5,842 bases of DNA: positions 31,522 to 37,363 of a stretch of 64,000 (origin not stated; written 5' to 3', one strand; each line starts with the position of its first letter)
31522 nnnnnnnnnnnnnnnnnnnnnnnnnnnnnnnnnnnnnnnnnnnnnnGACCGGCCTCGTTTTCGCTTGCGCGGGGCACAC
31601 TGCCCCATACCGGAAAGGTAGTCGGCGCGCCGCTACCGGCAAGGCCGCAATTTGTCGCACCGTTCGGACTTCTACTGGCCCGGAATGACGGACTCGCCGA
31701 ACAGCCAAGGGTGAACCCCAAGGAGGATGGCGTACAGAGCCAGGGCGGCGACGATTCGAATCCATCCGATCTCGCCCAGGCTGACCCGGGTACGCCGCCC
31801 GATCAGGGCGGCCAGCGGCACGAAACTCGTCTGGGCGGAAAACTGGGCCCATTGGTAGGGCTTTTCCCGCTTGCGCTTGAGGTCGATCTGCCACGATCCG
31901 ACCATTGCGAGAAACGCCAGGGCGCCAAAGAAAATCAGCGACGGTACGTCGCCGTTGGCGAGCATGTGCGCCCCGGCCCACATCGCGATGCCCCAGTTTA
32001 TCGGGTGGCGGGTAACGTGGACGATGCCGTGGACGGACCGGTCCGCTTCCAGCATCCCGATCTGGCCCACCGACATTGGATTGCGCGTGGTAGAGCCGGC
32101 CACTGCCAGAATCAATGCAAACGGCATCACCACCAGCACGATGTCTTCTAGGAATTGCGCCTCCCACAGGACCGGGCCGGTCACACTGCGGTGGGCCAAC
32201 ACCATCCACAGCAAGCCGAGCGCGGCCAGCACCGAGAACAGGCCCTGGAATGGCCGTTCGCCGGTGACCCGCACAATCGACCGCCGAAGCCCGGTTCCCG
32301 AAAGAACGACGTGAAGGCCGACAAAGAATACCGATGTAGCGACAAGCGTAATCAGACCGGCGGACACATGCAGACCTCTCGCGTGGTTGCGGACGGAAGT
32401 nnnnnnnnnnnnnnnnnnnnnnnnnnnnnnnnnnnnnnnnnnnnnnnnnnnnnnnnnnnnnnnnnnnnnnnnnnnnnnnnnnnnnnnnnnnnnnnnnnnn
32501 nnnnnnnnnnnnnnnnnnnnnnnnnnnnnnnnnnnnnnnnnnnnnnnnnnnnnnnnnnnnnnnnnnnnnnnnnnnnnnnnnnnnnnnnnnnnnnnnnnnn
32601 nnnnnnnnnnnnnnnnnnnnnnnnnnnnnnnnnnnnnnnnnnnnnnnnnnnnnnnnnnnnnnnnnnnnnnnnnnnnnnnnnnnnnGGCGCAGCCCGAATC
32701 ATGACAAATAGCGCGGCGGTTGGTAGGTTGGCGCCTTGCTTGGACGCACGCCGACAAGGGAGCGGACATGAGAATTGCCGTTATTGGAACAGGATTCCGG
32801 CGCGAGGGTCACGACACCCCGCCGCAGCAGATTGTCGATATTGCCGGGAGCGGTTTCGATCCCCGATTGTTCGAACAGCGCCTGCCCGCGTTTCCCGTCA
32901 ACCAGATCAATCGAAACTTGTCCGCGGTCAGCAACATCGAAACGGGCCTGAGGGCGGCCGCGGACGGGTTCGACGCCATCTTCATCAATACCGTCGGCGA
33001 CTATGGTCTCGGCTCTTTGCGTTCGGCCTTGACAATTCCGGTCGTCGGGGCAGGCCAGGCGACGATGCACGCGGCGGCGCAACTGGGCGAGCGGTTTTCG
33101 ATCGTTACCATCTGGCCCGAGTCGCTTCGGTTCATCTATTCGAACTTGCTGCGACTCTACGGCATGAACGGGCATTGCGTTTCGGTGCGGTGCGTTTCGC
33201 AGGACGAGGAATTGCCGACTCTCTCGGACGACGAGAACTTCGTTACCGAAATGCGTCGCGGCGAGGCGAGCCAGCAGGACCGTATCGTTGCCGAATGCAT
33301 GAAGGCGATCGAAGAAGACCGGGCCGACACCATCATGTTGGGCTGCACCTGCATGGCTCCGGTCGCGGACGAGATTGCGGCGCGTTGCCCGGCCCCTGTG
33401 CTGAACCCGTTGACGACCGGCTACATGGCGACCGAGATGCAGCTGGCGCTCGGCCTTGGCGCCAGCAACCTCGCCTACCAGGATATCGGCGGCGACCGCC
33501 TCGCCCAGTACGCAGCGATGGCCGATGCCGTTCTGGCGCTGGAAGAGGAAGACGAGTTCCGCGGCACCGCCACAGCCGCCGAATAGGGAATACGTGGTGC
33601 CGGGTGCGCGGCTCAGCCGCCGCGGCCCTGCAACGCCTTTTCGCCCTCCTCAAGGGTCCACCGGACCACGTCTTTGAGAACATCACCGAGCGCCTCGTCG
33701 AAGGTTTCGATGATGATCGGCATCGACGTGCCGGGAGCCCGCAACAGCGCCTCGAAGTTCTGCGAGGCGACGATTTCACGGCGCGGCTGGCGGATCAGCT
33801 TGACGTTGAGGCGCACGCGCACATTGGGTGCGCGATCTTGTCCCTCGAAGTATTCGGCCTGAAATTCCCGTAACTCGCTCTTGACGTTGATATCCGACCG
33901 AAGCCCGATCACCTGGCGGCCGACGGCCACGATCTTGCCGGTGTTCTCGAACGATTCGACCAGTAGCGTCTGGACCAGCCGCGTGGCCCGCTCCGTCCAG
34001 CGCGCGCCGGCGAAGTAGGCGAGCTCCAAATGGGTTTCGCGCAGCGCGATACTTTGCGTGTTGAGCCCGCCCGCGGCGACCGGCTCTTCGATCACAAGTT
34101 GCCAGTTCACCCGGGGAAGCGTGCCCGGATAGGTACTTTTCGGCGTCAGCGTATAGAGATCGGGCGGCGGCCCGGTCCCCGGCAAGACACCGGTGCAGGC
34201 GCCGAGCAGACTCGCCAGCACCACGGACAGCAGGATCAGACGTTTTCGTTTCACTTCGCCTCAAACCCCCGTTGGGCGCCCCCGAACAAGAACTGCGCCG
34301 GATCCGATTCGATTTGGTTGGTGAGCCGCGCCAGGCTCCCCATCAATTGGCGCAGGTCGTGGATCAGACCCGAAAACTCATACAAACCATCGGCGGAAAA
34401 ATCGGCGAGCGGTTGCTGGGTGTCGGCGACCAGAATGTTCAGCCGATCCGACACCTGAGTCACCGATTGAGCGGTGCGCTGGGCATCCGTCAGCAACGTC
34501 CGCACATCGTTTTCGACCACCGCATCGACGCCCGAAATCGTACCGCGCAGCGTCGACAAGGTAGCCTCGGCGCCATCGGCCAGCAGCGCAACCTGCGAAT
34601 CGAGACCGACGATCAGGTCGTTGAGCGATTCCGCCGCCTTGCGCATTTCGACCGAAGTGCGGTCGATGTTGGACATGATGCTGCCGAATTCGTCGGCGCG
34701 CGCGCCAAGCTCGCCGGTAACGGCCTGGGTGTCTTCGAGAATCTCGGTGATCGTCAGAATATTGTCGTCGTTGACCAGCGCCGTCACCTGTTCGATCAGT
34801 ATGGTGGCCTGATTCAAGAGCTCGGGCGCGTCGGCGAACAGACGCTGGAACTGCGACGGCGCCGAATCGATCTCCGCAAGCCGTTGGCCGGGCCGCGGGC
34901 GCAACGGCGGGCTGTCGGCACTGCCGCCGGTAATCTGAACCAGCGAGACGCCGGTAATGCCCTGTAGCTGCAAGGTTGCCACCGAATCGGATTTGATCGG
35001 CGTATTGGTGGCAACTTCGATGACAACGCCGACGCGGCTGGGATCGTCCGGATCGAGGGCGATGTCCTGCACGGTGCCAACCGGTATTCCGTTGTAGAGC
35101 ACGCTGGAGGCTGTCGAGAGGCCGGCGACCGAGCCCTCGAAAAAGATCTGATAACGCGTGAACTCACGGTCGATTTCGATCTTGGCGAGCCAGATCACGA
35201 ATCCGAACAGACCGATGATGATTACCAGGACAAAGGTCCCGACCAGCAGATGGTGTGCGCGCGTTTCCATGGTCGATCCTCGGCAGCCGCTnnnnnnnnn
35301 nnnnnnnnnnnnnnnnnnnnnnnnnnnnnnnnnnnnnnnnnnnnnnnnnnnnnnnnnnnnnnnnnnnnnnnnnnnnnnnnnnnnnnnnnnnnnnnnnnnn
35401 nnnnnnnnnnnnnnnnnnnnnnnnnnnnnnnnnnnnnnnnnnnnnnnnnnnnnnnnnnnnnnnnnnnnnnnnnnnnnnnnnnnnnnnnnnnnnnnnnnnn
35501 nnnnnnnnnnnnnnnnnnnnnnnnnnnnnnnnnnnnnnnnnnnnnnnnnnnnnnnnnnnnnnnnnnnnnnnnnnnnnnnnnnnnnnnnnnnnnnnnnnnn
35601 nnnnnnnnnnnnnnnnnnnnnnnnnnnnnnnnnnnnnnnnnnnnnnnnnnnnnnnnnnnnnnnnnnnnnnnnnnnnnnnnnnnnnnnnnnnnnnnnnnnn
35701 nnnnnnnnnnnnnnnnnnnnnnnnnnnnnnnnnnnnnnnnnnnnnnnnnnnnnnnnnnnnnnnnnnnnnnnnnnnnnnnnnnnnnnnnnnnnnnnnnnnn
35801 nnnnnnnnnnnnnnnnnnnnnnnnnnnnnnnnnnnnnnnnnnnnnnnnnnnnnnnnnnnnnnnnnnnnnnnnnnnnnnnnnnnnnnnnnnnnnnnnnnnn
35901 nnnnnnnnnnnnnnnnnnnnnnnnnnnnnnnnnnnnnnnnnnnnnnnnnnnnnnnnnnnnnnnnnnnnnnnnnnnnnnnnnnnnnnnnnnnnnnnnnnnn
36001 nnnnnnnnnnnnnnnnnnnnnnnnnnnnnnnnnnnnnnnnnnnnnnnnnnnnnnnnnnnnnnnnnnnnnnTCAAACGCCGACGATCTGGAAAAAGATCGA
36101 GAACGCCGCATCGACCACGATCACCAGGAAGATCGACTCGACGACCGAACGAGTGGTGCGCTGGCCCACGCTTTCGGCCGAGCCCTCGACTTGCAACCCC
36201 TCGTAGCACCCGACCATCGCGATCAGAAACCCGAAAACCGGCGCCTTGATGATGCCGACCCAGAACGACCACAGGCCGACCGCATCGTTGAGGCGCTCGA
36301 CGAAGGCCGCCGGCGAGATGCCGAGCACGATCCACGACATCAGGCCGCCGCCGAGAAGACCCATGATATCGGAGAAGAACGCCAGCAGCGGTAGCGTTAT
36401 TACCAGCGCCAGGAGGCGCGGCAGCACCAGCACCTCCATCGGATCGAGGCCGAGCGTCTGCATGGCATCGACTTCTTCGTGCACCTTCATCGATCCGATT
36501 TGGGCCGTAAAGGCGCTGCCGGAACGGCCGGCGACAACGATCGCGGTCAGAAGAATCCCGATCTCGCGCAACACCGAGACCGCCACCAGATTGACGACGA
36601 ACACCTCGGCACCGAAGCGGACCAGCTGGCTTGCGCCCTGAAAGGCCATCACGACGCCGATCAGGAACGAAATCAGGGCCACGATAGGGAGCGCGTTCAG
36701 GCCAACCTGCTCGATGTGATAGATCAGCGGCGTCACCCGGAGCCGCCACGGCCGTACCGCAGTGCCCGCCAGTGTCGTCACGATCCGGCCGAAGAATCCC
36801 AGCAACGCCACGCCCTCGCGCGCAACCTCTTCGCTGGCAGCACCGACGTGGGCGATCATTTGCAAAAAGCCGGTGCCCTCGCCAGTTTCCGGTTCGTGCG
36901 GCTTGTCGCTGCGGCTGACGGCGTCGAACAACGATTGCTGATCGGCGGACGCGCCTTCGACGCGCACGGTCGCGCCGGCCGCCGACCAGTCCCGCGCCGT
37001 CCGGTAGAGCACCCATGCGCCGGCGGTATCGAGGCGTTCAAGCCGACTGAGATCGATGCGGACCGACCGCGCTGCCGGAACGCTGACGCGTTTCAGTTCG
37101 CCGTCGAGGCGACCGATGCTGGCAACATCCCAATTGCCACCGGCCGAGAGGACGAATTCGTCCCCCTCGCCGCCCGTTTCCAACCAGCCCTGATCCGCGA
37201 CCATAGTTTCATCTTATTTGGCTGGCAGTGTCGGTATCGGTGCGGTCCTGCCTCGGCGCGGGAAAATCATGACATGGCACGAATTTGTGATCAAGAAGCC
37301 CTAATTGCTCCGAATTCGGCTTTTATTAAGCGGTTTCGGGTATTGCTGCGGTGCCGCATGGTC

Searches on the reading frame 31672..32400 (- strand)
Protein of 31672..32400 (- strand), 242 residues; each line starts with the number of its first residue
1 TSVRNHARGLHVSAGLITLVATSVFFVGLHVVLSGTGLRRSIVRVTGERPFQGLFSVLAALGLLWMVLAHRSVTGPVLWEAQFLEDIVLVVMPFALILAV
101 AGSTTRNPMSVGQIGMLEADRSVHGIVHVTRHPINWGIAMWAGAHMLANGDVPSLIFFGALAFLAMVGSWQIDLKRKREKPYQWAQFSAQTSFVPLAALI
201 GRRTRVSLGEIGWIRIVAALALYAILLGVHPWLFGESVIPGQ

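Call 26: search_protein_families(library=pfam, proteins=[window:31672-32400:-], max_evalue=0.00001)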
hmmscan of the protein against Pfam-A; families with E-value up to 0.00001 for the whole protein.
window:31672-32400:- (242 aa): 1 family
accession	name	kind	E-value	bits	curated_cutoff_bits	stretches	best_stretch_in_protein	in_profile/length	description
PF07298.16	NnrU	-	6.7e-42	143.7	24.7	1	19-236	2-186/188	NnrU protein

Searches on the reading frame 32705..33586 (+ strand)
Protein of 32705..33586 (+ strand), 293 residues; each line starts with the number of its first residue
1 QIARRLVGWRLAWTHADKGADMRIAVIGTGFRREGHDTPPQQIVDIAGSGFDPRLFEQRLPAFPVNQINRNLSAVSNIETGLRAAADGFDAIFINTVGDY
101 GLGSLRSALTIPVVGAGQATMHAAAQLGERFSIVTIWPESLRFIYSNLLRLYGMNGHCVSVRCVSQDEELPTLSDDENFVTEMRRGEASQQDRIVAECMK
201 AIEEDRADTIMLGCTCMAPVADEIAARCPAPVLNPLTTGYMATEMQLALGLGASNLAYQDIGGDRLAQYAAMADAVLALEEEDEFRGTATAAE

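Call 26: search_protein_families(library=pfam, proteins=[window:32705-33586:+], max_evalue=0.00001)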
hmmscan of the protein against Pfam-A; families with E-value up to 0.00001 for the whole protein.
window:32705-33586:+ (293 aa): 1 family
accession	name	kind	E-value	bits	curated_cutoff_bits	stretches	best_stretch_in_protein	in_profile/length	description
PF01177.27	Asp_Glu_race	-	3e-28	99.5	31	1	60-237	39-205/211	Asp/Glu/Hydantoin racemase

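Call 54: search_protein_families(library=ncbifam, proteins=[window:32768-33586:+], max_evalue=1e-8)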
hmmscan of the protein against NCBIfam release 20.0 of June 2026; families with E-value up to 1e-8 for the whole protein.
window:32768-33586:+ (272 aa): 0 families

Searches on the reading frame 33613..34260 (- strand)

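Call 26: search_protein_families(library=pfam, proteins=[window:33613-34260:-], max_evalue=0.00001)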
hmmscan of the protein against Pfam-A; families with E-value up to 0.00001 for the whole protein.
window:33613-34260:- (215 aa): 1 family
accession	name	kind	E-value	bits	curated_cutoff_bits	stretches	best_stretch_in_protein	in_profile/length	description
PF03886.18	ABC_trans_aux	-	1e-14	54.9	26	1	36-198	1-160/161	ABC-type transport auxiliary lipoprotein component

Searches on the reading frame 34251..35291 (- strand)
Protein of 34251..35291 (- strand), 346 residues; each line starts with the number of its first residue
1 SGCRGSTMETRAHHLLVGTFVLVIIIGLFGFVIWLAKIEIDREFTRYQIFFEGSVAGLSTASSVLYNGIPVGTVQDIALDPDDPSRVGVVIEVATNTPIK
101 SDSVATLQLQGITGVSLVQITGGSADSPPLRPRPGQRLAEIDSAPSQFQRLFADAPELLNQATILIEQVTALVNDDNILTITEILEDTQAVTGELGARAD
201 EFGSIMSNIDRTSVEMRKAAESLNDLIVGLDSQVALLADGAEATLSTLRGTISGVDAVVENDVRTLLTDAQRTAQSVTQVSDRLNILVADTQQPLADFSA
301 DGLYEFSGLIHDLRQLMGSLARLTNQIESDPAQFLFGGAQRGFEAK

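Call 26: search_protein_families(library=pfam, proteins=[window:34251-35291:-], max_evalue=0.00001)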
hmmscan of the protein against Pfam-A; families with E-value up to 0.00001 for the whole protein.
window:34251-35291:- (346 aa): 1 family
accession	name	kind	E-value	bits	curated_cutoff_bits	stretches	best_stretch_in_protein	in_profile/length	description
PF02470.25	MlaD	-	4e-14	53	25.1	1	47-123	3-81/81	MlaD protein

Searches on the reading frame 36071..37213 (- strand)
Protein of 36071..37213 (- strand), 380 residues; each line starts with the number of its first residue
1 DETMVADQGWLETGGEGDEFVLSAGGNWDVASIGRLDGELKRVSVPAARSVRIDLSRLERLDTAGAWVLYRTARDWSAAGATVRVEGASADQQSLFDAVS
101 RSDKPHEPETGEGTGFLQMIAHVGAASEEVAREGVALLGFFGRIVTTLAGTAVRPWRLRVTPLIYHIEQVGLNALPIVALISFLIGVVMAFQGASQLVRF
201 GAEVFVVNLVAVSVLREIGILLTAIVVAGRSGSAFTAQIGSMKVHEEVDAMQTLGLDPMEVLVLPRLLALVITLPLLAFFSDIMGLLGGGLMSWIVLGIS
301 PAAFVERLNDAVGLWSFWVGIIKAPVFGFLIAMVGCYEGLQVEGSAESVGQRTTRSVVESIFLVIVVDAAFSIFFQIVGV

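Call 26: search_protein_families(library=pfam, proteins=[window:36071-37213:-], max_evalue=0.00001)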
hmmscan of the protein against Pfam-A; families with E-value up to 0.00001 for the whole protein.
window:36071-37213:- (380 aa): 2 families
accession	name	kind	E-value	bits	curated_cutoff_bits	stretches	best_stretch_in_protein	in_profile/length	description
PF02405.21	MlaE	-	8.7e-81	271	22.5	1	164-373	2-211/212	Permease MlaE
PF13466.11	STAS_2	-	2.5e-11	44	29.2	1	22-98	1-76/80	STAS domain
